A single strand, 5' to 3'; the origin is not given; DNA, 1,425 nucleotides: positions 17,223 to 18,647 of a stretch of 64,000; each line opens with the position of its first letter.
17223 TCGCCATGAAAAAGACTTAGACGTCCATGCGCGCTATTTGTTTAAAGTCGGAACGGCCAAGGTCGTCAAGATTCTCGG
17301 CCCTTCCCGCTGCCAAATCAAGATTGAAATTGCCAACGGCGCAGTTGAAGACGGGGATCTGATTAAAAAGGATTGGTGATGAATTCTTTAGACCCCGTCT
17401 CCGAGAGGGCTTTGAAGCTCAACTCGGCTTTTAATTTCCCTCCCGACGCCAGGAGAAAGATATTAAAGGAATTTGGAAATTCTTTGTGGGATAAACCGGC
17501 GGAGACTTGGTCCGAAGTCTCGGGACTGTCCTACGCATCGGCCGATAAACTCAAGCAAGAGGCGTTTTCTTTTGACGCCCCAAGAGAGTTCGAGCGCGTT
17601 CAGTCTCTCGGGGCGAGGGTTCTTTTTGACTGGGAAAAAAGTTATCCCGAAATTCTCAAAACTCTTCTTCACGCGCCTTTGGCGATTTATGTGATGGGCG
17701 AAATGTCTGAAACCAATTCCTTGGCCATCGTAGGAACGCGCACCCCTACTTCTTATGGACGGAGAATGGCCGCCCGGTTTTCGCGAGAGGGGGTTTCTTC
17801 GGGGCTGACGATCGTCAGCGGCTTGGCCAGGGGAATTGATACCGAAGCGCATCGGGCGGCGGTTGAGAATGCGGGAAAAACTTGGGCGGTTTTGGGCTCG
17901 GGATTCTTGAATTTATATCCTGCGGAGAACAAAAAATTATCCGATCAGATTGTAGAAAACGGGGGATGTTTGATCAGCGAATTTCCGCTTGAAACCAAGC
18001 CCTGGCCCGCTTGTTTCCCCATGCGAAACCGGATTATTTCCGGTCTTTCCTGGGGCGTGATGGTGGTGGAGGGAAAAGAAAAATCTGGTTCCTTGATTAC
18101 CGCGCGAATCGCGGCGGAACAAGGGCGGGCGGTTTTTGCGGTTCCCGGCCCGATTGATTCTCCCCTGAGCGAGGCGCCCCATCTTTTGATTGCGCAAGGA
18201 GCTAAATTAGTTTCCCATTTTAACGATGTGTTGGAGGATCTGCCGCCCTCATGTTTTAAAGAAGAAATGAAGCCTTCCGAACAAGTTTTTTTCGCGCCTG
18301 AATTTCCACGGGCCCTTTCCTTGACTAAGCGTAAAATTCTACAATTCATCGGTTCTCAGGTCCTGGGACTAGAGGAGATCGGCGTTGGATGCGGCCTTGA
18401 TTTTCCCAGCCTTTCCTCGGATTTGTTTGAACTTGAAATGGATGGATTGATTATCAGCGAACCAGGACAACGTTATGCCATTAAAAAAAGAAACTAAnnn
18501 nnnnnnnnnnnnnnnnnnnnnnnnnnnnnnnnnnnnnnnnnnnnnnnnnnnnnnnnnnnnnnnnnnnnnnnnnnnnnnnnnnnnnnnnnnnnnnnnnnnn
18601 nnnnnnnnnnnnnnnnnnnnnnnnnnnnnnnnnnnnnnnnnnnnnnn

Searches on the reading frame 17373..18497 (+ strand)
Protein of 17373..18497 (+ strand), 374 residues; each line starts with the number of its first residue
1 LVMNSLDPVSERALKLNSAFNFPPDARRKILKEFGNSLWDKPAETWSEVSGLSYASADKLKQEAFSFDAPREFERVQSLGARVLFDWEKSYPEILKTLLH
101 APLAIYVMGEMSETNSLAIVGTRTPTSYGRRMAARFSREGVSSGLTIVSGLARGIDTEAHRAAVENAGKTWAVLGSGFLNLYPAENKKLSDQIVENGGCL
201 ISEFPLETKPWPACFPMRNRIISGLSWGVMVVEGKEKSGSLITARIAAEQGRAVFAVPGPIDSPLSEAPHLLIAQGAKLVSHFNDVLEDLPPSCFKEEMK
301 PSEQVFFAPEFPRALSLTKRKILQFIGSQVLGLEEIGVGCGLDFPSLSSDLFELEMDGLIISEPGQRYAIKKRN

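Call 7: search_protein_families(library=pfam, proteins=[window:17373-18497:+], max_evalue=0.00001)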
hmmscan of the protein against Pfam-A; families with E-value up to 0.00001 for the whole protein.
window:17373-18497:+ (374 aa): 2 families
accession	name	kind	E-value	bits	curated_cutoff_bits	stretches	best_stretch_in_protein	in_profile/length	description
PF02481.21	DNA_processg_A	-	3.1e-72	242.6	29.6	1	77-281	3-211/212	DNA recombination-mediator protein A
PF17782.7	DprA_WH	-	6.3e-08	33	22.9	1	312-366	7-61/61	DprA winged helix domain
